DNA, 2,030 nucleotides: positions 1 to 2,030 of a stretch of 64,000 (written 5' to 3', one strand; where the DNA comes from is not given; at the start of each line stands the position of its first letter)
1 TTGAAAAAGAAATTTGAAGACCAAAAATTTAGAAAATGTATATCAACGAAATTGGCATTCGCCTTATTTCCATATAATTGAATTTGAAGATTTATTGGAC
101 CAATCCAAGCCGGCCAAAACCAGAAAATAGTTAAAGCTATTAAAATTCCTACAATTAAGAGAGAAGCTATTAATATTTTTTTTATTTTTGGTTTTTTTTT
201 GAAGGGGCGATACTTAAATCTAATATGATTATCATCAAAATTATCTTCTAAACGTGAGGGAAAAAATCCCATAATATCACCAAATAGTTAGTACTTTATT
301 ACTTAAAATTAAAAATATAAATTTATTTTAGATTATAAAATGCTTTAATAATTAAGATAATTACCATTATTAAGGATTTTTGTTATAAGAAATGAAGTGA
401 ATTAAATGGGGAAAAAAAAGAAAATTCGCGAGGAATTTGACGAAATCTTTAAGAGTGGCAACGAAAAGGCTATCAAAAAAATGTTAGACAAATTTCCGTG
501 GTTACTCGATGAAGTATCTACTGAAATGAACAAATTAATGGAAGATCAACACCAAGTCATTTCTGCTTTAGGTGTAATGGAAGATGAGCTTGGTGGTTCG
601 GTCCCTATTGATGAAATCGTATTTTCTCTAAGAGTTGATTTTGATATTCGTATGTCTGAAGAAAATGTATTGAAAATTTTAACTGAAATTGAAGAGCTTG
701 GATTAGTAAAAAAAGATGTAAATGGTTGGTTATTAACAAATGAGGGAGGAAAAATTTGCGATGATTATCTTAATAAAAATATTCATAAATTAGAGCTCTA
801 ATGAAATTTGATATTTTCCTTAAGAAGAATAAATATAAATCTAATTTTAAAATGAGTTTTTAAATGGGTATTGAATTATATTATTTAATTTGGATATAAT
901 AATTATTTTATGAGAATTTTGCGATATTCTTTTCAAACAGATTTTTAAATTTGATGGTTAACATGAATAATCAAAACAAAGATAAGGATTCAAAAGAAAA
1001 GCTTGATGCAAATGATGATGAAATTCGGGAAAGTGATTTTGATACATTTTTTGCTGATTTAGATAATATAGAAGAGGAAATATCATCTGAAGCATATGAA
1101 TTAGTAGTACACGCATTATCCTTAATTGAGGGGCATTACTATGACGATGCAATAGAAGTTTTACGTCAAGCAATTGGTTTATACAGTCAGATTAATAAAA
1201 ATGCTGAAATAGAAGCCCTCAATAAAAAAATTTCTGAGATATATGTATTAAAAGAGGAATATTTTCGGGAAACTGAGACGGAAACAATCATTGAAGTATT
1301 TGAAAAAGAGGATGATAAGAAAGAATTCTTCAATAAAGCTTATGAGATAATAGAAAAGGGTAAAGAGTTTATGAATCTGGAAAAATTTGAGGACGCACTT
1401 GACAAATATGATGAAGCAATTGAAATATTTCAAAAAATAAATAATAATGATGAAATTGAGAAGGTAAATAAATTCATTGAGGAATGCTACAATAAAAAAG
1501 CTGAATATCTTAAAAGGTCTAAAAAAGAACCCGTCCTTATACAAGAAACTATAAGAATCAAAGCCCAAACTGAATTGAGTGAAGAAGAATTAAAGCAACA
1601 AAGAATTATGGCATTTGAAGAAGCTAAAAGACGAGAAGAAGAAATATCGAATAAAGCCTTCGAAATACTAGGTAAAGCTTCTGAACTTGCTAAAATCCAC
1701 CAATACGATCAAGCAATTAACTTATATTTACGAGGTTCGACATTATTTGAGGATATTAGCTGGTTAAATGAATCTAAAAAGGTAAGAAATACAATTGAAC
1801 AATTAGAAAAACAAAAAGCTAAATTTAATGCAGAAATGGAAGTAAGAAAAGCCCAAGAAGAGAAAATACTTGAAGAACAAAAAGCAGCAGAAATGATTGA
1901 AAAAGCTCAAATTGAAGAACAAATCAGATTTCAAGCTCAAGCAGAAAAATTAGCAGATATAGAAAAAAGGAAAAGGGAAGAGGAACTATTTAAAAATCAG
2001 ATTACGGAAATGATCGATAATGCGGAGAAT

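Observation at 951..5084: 1377-aa charged protein made of about 12 MIT/TPR-like three-helix modules: a possible multivalent scaffold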

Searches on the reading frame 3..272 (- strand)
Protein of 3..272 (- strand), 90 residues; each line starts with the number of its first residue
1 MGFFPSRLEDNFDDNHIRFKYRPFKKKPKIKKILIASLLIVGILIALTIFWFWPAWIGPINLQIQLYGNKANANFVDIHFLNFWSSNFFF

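Call 32: search_protein_families(library=pfam, max_evalue=5, proteins=[window:3-272:-])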
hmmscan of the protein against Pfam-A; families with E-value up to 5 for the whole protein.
window:3-272:- (90 aa): 1 family
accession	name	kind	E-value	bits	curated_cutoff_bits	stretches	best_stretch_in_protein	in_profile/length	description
PF07136.16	DUF1385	-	0.12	12.1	22.1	1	26-60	32-66/227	Protein of unknown function (DUF1385)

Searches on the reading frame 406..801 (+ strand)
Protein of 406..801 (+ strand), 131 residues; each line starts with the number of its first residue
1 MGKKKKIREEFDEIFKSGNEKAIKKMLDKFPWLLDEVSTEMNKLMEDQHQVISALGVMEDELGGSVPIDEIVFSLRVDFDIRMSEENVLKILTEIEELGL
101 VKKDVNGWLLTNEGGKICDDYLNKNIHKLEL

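Call 5: search_protein_families(library=pfam, proteins=[window:406-801:+], max_evalue=0.01)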
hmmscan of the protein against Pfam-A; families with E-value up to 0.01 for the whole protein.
window:406-801:+ (131 aa): 0 families

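Call 32: search_protein_families(library=pfam, max_evalue=5, proteins=[window:406-801:+])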
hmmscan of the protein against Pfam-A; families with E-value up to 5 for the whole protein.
window:406-801:+ (131 aa): 3 families
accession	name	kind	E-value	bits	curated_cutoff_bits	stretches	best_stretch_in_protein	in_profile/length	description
PF14947.12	HTH_45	-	0.03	14.8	25.5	1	82-121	30-69/77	Winged helix-turn-helix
PF21120.3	MCM_WH_arc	-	0.032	14.7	26.1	1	51-108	6-61/63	Archaeal MCM, winged-helix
PF01090.25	Ribosomal_S19e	-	0.061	13.5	29.4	1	84-124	92-133/137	Ribosomal protein S19e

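Call 33: search_solved_structures(query=window:406-801:+, max_evalue=5)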
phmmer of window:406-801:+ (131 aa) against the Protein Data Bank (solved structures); distinct sequences matched with E-value up to 5: 16.
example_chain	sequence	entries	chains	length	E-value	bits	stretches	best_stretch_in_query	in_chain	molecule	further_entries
7qca_ST0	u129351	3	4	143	0.0058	20.3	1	79-124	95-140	40S Ribosomal protein S19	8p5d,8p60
2x4h_A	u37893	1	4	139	0.064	17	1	76-124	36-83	HYPOTHETICAL PROTEIN SSO2273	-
2v1y_B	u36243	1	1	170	0.29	14.8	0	8-55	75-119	PHOSPHATIDYLINOSITOL 3-KINASE REGULATORY SUBUNIT ALPHA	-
6ocu_B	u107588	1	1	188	1.3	12.7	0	11-50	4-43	Phosphatidylinositol 3-kinase regulatory subunit alpha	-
9l3r_B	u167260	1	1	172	2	12.1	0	11-50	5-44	Phosphatidylinositol 3-kinase regulatory subunit alpha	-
5vlr_B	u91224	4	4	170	2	12.1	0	11-50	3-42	Phosphatidylinositol 3-kinase regulatory subunit alpha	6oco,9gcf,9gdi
8ts7_B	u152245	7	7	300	2.1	12.1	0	8-109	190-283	Phosphatidylinositol 3-kinase regulatory subunit alpha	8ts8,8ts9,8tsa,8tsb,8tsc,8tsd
6g6w_B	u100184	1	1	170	2.1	12.1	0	11-50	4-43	Phosphatidylinositol 3-kinase regulatory subunit alpha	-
5dxh_B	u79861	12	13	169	2.2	12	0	11-50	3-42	Phosphatidylinositol 3-kinase regulatory subunit alpha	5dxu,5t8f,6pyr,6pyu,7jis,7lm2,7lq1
5xgj_B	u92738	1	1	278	2.3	11.9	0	8-48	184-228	Phosphatidylinositol 3-kinase regulatory subunit alpha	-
5xgh_B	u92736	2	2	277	2.5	11.8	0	8-48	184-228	Phosphatidylinositol 3-kinase regulatory subunit alpha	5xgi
2rd0_B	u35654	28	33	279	2.5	11.8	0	8-54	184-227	Phosphatidylinositol 3-kinase regulatory subunit alpha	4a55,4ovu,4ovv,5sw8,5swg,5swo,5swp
5ubt_B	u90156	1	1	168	2.9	11.6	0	12-50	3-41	Phosphatidylinositol 3-kinase regulatory subunit alpha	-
4l1b_B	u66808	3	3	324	3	11.6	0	8-109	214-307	Phosphatidylinositol 3-kinase regulatory subunit alpha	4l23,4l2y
4waf_B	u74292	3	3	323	3.5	11.3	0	8-109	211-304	Phosphatidylinositol 3-kinase regulatory subunit alpha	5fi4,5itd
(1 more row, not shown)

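Call 84: search_protein_families(library=ncbifam, max_evalue=0.01, proteins=[window:406-801:+])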
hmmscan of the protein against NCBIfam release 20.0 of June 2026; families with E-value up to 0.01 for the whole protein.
window:406-801:+ (131 aa): 1 family
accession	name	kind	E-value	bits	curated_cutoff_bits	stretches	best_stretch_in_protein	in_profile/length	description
NF006811.0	PRK09333.1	equivalog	0.0049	16.4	156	0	83-122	93-132/150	30S ribosomal protein S19e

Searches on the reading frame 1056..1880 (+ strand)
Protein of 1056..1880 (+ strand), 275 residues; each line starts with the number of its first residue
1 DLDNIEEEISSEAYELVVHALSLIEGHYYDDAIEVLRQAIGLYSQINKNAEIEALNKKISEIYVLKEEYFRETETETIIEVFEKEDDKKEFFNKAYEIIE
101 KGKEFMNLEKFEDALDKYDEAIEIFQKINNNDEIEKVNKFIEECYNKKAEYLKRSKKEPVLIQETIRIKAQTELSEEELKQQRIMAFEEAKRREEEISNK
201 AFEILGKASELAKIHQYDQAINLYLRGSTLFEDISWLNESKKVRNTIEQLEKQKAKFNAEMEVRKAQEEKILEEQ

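Call 46: predict_structure(alignment_id=A4)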
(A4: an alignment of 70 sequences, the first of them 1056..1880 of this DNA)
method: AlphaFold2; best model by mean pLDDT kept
length: 275 residues; sequences in the alignment: 70
mean_pLDDT: 85.7   pTM: 0.35
mean pLDDT of the five models: 85.7, 84.4, 82.9, 81.5, 81.1
residues with pLDDT >= 90: 167; 70-90: 70; 50-70: 15; < 50: 23
segments of 3 or more residues with pLDDT < 50: 80-85, 157-173
pLDDT, mean of each block of 10 residues (from residue 1): 85 98 96 98 96 98 93 65 55 88 88 91 86 88 90 61 31 62 86 94 97 95 97 95 97 95 92 87
secondary structure, 60 per line:
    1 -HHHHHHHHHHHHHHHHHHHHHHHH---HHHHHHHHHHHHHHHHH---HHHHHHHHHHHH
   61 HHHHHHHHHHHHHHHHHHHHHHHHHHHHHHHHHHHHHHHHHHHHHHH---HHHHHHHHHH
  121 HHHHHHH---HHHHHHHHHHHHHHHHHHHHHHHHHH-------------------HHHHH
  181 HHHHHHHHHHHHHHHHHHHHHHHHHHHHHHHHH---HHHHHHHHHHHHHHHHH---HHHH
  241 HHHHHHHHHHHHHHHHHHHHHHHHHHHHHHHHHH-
elements in order: H2-25 H29-45 H49-107 H111-127 H131-156 H176-213 H217-233 H237-274

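Call 49: fold_search(model_id=the predicted structure, library=pdb)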
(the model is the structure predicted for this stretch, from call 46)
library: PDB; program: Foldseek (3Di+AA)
matches with E <= 10: 562; with E <= 0.001: 0
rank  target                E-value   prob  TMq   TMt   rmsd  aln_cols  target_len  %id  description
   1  6hc2_E                2.6e-03  1.00  0.22  0.17  22.0       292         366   11  Crystal structure of NuMA/LGN hetero-hexamers (released 2019-05-29)
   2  6hc2_S                2.8e-03  1.00  0.22  0.17  21.9       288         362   11  Crystal structure of NuMA/LGN hetero-hexamers (released 2019-05-29)
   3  5a7d_H                3.8e-03  1.00  0.24  0.19  22.4       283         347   12  Tetrameric assembly of LGN with Inscuteable (released 2016-08-03)
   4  4g2v_A                5.5e-03  0.99  0.23  0.19  22.0       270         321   12  Structure complex of LGN binding with FRMPD1 (released 2013-01-23)
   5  3sf4_A                7.5e-03  0.97  0.21  0.16  22.7       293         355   10  Crystal structure of the complex between the conserved cell polarity proteins Inscuteable and LGN (released 2011-11-23)
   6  9pff_O                7.9e-03  1.00  0.21  0.21  25.9       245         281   16  Min22bin20S complex (NSF-alphaSNAP-2:2 syntaxin-1a H3:SNAP-25 SN1), non-hydrolyzing, class 27 (released 2025-08-06)
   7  6hc2_A                8.3e-03  0.99  0.22  0.17  21.9       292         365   11  Crystal structure of NuMA/LGN hetero-hexamers (released 2019-05-29)
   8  4wne_A                8.7e-03  0.99  0.22  0.19  22.0       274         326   12  Crystal structure of the TPR domain of LGN in complex with Frmpd4/Preso1 at 2.0 Angstrom resolution (released 2015-09-16)
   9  3sf4_B                8.7e-03  0.98  0.21  0.17  22.2       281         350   12  Crystal structure of the complex between the conserved cell polarity proteins Inscuteable and LGN (released 2011-11-23)
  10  3sf4_C                8.7e-03  0.97  0.21  0.17  22.5       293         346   10  Crystal structure of the complex between the conserved cell polarity proteins Inscuteable and LGN (released 2011-11-23)
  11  7v1m_H                9.7e-03  0.97  0.20  0.26  25.9       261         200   14  Structural basis for the co-chaperone relationship of sNASP and ASF1b (released 2022-04-20)
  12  5a7d_F                1.0e-02  0.99  0.24  0.19  22.6       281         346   12  Tetrameric assembly of LGN with Inscuteable (released 2016-08-03)
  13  4wnd_A                1.2e-02  0.98  0.23  0.19  21.7       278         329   12  Crystal structure of the TPR domain of LGN in complex with Frmpd4/Preso1 at 1.5 Angstrom resolution (released 2015-09-16)
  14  5a7d_D                1.2e-02  0.96  0.21  0.17  22.5       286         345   11  Tetrameric assembly of LGN with Inscuteable (released 2016-08-03)
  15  9y6s_6s               1.3e-02  0.98  0.22  0.25  22.6       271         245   11  96-nm repeat of the Leishmania tarentolae doublet microtubule (released 2025-12-17)
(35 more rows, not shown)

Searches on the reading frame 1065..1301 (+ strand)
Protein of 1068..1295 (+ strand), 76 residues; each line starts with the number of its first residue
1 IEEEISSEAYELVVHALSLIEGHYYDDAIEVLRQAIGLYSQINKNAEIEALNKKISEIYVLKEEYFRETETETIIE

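Call 21: search_protein_families(library=pfam, max_evalue=1, proteins=[window:1068-1295:+])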
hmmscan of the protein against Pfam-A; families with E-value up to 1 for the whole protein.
seq(76 aa): 1 family
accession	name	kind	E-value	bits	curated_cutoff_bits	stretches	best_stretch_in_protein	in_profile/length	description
PF14938.12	SNAP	-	0.011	15.6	25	1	23-67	129-173/282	Soluble NSF attachment protein, SNAP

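Call 29: find_related_loci(query=A3, collection=genome_contigs, flank=10000)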
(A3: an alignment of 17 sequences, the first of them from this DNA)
Query A3 (79 aa) in genome_contigs; peptide patterns used: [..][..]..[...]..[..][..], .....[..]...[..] (x = any residue, [..] = any of these).
172 stretches matched a pattern; 89 encode a relative of the query (tblastn E <= 1e-3); the best 80 are kept; 80 distinct loci.
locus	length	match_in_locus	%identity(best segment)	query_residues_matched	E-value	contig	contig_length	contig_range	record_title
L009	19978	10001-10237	91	1-79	3e-45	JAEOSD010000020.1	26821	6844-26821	MAG: Promethearchaeota archaeon isolate Yap2000.bin6.138 contig-145_1334, whole genome shotgun sequence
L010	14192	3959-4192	95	1-78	2e-44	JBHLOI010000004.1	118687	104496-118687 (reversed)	MAG: Promethearchaeota archaeon isolate DZ3M.320 DZ3M.320@269, whole genome shotgun sequence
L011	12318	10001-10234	92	1-78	1e-43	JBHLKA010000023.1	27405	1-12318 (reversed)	MAG: Candidatus Hodarchaeota archaeon isolate DZ1B.205 DZ1B.205@4173, whole genome shotgun sequence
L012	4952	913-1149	89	1-79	7e-43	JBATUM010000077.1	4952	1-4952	MAG: Promethearchaeia archaeon isolate MFD12951_ilm_asm_bin5 k127_99601, whole genome shotgun sequence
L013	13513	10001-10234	88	1-78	4e-42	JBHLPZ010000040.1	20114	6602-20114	MAG: Candidatus Odinarchaeota archaeon isolate H3B.4 H3B.4@5161, whole genome shotgun sequence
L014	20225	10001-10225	80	1-75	4e-36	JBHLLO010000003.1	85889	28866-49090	MAG: Candidatus Hermodarchaeota archaeon isolate DZ1M.51 DZ1M.51@683, whole genome shotgun sequence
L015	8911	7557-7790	73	1-78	6e-35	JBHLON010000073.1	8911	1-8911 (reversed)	MAG: Promethearchaeota archaeon isolate DZ3M.354 DZ3M.354@28945, whole genome shotgun sequence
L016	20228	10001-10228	78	3-78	4e-35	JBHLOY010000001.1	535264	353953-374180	MAG: Promethearchaeota archaeon isolate DZ3S.305 DZ3S.305@2, whole genome shotgun sequence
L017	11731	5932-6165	74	1-78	1e-33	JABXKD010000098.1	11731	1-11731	MAG: Promethearchaeota archaeon isolate Hel_238_bin105 NODE_98_length_11731_cov_21.600995, whole genome shotgun sequence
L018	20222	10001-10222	77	1-74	1e-32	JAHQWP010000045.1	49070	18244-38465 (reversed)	MAG: Promethearchaeia archaeon isolate ABR11 NODE_164_length_49070_cov_6, whole genome shotgun sequence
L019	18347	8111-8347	70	1-77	1e-31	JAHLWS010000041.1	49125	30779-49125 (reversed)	MAG: Promethearchaeota archaeon isolate 33X4 k141_38216, whole genome shotgun sequence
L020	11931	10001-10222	74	1-74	8e-31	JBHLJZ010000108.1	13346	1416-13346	MAG: Candidatus Hodarchaeota archaeon isolate DZ1B.201 DZ1B.201@14979, whole genome shotgun sequence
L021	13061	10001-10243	69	1-79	5e-31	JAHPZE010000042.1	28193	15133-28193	MAG: Promethearchaeota archaeon isolate LW40_87 NODE_2116_length_28193_cov_69.633485, whole genome shotgun sequence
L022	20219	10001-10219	73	2-74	2e-30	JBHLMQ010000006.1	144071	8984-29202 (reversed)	MAG: Promethearchaeota archaeon isolate DZ2M.350 DZ2M.350@193, whole genome shotgun sequence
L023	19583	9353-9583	70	2-78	4e-30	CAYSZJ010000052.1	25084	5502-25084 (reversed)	MAG TPA_asm: uncultured archaeon isolate SRP239594_co1_24 genome assembly, contig: NODE_629_length_25084_cov_45.583243,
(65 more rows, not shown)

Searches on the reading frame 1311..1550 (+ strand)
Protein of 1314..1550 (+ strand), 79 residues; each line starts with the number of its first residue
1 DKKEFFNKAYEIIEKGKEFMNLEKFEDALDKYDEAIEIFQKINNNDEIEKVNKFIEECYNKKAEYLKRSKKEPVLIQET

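Call 21: search_protein_families(library=pfam, max_evalue=1, proteins=[window:1314-1550:+])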
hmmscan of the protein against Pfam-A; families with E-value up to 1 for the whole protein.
seq(79 aa): 15 families
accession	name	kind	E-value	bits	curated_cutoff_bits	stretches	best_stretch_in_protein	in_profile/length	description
PF04212.24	MIT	-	1.7e-06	28.5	30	1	7-67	2-65/66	MIT (microtubule interacting and transport) domain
PF00515.34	TPR_1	-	0.0014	18.8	27.8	1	15-39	7-31/34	Tetratricopeptide repeat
PF07719.23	TPR_2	-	0.0019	18.6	27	1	14-39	6-31/34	Tetratricopeptide repeat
PF00637.26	Clathrin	-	0.0024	18.1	29.6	1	4-58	84-138/143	Region in Clathrin and VPS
PF14586.11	MHC_I_2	-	0.012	15.9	27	1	32-71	133-173/174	Class I Histocompatibility antigen, NKG2D ligand, domains 1 and 2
PF13414.12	TPR_11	-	0.012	15.7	26.8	1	16-38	1-23/42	TPR repeat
PF23036.1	TRAPPC10_1st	-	0.012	15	27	1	19-72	221-278/316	Trafficking protein particle complex subunit 10-like, N-terminal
PF25034.1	Spectrin_SYNE1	-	0.018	15.2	35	1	22-65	39-83/188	Nesprin-1, spectrin repeats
PF03177.20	Nucleoporin_C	-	0.02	14.1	25.9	1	4-60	197-250/672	Non-repetitive/WGA-negative nucleoporin C-terminal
PF13424.12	TPR_12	-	0.025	15.2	30.1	1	22-46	16-40/77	Tetratricopeptide repeat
PF13863.11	DUF4200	-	0.1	13.4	29.7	1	2-74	5-73/119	Domain of unknown function (DUF4200)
PF00465.25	Fe-ADH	-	0.11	12.5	31.3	1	19-64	37-82/168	Iron-containing alcohol dehydrogenase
PF00129.23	MHC_I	-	0.12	12.4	28.3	1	13-71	117-177/179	Class I Histocompatibility antigen, domains alpha 1 and 2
PF13181.12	TPR_8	-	0.23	12.2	25.7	0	28-41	13-26/34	Tetratricopeptide repeat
PF18756.6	Nmad4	-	0.47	11.2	27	1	1-40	38-74/87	Nucleotide modification associated domain 4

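Call 26: search_solved_structures(query=A1, max_evalue=1, show_alignments=2)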
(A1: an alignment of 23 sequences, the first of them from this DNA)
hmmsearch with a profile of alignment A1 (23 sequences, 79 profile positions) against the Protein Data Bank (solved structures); distinct sequences matched with E-value up to 1: 28.
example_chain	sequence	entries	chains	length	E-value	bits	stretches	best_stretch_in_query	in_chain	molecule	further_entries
7w5m_A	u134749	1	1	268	0.0012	22.3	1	4-45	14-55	Tetratricopeptide repeat (TPR)-like superfamily protein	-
1a17_A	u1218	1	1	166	0.009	19.6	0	10-43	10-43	SERINE/THREONINE PROTEIN PHOSPHATASE 5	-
9hb4_G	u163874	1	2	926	0.017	18.7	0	12-44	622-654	Sperm-associated antigen 1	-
2bug_A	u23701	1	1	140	0.04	17.5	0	10-43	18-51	SERINE/THREONINE PROTEIN PHOSPHATASE 5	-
5lyp_A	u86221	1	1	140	0.052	17.1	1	4-43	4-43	Small glutamine-rich tetratricopeptide repeat-containing protein 2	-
6i57_A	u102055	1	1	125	0.055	17.1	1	14-44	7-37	Sperm-associated antigen 1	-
2vkj_A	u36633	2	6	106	0.061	16.9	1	11-65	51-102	TM1634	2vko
2kck_A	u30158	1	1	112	0.085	16.5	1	16-46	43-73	TPR repeat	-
5lyn_A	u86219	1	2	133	0.11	16.2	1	8-43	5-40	Small glutamine-rich tetratricopeptide repeat-containing protein 2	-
2vyi_A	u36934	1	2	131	0.13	15.9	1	8-42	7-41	SGTA PROTEIN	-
8zht_B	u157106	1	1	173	0.16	15.5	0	16-49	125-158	Tetratricopeptide repeat protein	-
9os7_C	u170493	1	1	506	0.18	15.4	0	26-62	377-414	Methionine--tRNA ligase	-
6px0_A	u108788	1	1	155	0.19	15.3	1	7-55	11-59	Aryl-hydrocarbon-interacting protein-like 1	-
3uq3_A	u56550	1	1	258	0.19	15.3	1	19-46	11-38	Heat shock protein STI1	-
2n85_A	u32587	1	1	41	0.21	15.2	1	8-33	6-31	Spiderine-1a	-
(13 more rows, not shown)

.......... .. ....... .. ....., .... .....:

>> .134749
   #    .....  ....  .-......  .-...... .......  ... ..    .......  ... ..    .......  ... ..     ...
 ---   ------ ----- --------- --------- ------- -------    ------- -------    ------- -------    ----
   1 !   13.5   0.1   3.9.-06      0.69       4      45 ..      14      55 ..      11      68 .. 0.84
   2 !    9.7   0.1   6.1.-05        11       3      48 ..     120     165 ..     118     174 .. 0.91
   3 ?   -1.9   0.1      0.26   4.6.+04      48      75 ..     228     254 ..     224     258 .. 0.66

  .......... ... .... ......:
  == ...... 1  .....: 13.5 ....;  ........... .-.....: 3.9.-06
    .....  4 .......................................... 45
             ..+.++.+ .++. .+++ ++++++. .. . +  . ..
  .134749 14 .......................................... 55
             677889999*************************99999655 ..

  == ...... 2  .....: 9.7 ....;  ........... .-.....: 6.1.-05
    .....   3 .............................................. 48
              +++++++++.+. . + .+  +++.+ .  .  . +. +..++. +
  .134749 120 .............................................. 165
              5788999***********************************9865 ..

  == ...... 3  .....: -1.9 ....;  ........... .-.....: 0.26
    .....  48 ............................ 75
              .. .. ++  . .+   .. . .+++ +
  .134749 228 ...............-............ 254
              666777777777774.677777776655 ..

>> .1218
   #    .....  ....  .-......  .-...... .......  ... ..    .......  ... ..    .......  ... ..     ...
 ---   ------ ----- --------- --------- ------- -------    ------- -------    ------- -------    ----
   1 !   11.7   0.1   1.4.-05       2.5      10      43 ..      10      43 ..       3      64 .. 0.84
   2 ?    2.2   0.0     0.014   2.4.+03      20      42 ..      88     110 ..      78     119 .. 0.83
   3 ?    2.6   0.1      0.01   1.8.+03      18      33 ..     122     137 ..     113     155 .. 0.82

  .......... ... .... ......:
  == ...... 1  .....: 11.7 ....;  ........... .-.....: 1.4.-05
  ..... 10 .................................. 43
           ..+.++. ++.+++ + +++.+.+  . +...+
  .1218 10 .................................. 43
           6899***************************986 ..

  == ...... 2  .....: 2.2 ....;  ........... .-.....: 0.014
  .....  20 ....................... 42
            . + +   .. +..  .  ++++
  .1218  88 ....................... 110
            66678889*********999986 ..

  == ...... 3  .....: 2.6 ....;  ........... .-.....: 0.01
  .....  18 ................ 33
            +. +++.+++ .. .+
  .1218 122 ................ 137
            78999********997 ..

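Call 94: search_protein_families(library=pfam, alignment_id=A1, max_evalue=0.001)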
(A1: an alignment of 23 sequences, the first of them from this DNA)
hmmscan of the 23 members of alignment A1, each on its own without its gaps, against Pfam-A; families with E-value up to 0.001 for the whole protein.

A. member 1, seq(79 aa): 1 family
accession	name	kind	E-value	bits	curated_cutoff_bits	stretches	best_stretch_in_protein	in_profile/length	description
PF04212.24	MIT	-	1.7e-06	28.5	30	1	8-68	2-65/66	MIT (microtubule interacting and transport) domain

B. families by the number of members that match (of 23 scanned): 5 families
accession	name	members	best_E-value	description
PF04212.24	MIT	7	1.1e-06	MIT (microtubule interacting and transport) domain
PF00515.34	TPR_1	7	0.00014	Tetratricopeptide repeat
PF07719.23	TPR_2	4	7.6e-05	Tetratricopeptide repeat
PF13424.12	TPR_12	1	0.00019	Tetratricopeptide repeat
PF13414.12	TPR_11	1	0.00023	TPR repeat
